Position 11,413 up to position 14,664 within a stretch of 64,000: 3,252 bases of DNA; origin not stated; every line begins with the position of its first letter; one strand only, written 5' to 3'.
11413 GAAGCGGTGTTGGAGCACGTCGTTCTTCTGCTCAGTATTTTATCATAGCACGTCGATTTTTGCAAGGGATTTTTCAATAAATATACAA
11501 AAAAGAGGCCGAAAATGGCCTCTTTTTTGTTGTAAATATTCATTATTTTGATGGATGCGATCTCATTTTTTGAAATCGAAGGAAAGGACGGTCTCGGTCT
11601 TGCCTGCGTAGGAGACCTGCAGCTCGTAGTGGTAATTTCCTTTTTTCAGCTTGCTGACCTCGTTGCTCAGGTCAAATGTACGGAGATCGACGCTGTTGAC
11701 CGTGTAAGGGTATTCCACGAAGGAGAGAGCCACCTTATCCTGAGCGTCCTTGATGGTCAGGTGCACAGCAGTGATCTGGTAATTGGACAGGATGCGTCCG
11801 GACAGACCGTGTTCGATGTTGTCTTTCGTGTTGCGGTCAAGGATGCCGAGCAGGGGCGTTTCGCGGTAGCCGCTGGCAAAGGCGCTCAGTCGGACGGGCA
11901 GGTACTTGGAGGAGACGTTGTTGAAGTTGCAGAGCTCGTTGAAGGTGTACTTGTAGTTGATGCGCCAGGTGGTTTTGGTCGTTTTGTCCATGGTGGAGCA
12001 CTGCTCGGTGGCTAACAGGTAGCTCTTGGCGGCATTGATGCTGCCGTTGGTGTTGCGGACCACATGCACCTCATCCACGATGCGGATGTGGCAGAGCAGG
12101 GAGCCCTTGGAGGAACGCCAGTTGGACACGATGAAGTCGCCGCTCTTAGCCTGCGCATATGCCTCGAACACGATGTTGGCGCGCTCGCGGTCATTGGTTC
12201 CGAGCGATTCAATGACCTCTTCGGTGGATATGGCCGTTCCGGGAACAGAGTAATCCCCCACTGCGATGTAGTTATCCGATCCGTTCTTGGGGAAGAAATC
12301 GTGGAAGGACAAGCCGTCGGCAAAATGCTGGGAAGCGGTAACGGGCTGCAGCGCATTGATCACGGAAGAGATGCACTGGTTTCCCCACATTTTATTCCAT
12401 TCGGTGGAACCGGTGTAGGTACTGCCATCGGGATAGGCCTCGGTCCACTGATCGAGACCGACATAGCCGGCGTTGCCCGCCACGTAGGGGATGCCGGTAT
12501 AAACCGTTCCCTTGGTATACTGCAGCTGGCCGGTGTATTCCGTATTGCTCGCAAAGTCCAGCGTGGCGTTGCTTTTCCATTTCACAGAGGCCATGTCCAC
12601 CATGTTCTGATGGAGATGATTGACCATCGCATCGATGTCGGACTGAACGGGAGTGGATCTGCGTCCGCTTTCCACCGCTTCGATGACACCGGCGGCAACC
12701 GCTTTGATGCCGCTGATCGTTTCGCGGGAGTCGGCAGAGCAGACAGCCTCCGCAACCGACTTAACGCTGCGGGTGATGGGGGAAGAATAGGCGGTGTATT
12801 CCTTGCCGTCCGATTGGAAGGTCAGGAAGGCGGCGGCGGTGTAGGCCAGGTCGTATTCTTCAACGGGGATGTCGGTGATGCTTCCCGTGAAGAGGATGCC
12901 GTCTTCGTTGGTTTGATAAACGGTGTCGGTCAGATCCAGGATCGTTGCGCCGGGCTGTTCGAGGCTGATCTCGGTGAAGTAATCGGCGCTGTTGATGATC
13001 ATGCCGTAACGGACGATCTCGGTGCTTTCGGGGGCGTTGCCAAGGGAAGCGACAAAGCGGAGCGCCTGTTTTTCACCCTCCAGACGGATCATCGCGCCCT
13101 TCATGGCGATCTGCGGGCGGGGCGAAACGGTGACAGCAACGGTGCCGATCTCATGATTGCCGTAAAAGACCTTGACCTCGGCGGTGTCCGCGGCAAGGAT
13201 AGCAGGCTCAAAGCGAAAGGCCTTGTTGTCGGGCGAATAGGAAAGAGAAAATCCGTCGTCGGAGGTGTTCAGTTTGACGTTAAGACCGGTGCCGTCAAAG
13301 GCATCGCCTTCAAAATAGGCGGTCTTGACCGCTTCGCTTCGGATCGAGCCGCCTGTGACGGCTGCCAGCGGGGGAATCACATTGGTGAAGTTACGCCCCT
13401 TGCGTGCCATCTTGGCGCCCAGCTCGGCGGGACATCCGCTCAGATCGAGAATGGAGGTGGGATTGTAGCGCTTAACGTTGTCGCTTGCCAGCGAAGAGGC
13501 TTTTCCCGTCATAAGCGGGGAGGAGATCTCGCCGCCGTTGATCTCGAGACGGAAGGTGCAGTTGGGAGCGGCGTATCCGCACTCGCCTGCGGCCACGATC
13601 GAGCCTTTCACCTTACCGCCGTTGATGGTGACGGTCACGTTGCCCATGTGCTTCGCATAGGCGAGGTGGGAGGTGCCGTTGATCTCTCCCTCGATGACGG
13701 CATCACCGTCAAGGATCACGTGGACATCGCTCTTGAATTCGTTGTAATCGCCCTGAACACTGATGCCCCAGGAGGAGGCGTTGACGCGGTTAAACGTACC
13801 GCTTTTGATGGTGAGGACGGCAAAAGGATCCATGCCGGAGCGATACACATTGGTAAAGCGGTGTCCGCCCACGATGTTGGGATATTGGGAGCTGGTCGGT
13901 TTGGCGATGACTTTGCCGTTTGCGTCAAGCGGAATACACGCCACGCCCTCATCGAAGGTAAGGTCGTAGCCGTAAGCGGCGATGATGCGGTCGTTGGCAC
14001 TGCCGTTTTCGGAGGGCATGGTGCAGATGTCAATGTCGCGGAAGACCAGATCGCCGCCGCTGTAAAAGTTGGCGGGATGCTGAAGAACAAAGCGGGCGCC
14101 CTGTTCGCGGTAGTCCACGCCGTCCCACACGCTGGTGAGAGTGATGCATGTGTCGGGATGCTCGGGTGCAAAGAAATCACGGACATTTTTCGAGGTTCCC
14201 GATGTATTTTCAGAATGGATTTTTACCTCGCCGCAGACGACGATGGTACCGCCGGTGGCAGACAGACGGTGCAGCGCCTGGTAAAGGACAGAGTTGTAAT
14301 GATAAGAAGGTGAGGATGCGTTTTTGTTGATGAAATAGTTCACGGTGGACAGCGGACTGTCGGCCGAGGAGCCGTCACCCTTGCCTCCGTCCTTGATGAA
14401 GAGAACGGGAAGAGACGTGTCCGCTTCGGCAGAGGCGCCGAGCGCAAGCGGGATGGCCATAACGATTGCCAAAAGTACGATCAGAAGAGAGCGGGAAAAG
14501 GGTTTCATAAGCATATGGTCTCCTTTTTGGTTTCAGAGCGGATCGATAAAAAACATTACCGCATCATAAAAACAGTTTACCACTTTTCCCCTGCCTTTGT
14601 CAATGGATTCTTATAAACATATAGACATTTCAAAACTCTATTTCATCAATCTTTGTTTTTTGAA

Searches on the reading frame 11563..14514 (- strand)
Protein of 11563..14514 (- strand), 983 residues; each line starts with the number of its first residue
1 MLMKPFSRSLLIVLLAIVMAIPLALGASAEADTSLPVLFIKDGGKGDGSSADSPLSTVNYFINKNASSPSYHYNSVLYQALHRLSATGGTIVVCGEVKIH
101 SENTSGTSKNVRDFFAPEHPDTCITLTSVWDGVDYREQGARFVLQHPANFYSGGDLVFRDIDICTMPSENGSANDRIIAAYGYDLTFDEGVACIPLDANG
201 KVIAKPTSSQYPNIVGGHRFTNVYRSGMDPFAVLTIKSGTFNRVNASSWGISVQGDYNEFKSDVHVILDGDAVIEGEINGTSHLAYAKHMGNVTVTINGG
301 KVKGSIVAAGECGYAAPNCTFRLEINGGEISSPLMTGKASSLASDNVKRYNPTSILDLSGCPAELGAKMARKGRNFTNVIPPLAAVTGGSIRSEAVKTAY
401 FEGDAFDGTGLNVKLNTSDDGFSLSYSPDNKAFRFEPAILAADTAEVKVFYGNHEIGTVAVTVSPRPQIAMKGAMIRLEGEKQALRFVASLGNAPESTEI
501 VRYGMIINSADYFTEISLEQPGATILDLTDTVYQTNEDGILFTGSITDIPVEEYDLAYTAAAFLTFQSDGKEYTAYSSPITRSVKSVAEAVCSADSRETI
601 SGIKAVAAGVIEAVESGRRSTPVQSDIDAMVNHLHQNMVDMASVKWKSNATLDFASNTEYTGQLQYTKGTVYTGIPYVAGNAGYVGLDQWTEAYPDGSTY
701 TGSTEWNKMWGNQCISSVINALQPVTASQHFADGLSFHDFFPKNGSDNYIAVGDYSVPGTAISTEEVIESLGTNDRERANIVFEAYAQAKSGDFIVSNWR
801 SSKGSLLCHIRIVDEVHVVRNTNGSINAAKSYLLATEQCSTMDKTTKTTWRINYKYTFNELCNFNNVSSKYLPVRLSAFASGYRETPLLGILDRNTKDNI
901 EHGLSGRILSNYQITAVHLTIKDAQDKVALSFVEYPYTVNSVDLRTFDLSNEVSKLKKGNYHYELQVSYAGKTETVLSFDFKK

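Call 4: search_protein_families(library=pfam, proteins=[window:11563-14514:-], max_evalue=1)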
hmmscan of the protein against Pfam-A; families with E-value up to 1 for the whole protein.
window:11563-14514:- (983 aa): 0 families

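Call 8: search_protein_families(library=ncbifam, proteins=[window:11563-14514:-], max_evalue=1)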
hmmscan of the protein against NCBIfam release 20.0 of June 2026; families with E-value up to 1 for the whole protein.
window:11563-14514:- (983 aa): 2 families
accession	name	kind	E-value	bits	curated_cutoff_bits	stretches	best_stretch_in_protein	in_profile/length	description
NF005696.0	PRK07504.1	equivalog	0.073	11.8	675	1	554-618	40-105/397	O-succinylhomoserine sulfhydrylase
NF009675.0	PRK13196.1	equivalog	0.17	11.7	308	1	70-101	142-173/219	pyroglutamyl-peptidase I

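Call 63: predict_structure(alignment_id=A2)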
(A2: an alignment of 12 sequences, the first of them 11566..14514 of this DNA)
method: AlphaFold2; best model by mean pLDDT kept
length: 983 residues; sequences in the alignment: 12
mean_pLDDT: 85.7   pTM: 0.83
mean pLDDT of the five models: 85.7, 84.7, 83.8, 83.2, 80.9
residues with pLDDT >= 90: 519; 70-90: 351; 50-70: 66; < 50: 47
segments of 3 or more residues with pLDDT < 50: 1-33, 226-228, 732-738
pLDDT, mean of each block of 10 residues (from residue 1): 34 41 27 73 94 88 68 88 86 96 71 81 92 94 93 92 94 90 92 96 94 84 50 92 89 60 90 95 83 93 91 85 92 81 73 90 82 83 87 92 90 83 83 92 94 92 92 87 92 90 96 90 92 92 93 95 94 94 96 89 91 91 92 94 93 67 78 86 83 90 81 87 78 50 72 82 83 90 96 89 75 96 93 94 87 95 81 91 90 90 89 91 96 84 87 93 95 93 92
secondary structure, 60 per line:
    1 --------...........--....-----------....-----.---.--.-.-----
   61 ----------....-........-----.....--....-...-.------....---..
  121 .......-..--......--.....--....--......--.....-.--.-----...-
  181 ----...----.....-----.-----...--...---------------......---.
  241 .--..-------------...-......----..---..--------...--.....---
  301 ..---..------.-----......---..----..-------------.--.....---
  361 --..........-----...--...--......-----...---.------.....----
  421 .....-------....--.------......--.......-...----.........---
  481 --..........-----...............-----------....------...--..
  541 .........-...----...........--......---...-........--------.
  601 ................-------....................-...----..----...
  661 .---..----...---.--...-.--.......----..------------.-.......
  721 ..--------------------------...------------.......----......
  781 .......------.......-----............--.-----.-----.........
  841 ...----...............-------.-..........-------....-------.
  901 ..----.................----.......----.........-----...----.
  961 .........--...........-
elements in order (helices of 4 or more, strands of 3 or more residues): H9-19 H22-25 E37-40 H71-74 H76-83 E89-93 E96-99 E112-115 E119-127 H135-138 E141-145 E148-151 E154-159 E162-166 E177-179 E185-187 E192-196 E213-215 E231-236 E259-261 E263-268 E288-290 E293-297 E320-325 E353-357 H363-372 E378-380 E388-393 E399-401 E412-416 E421-425 E433-436 E446-451 E454-460 E462-464 E469-477 E483-492 E498-509 E524-527 E534-536 E539-549 E558-568 E571-576 E580-582 H584-591 H600-616 H624-643 E645-647 H658-661 E671-673 H687-693 H714-722 E749-751 H764-770 H775-787 E794-800 E806-817 E832-843 E848-857 H858-861 E872-876 H877-881 E889-892 E907-923 E928-934 E939-943 H944-947 E960-969 E972-982
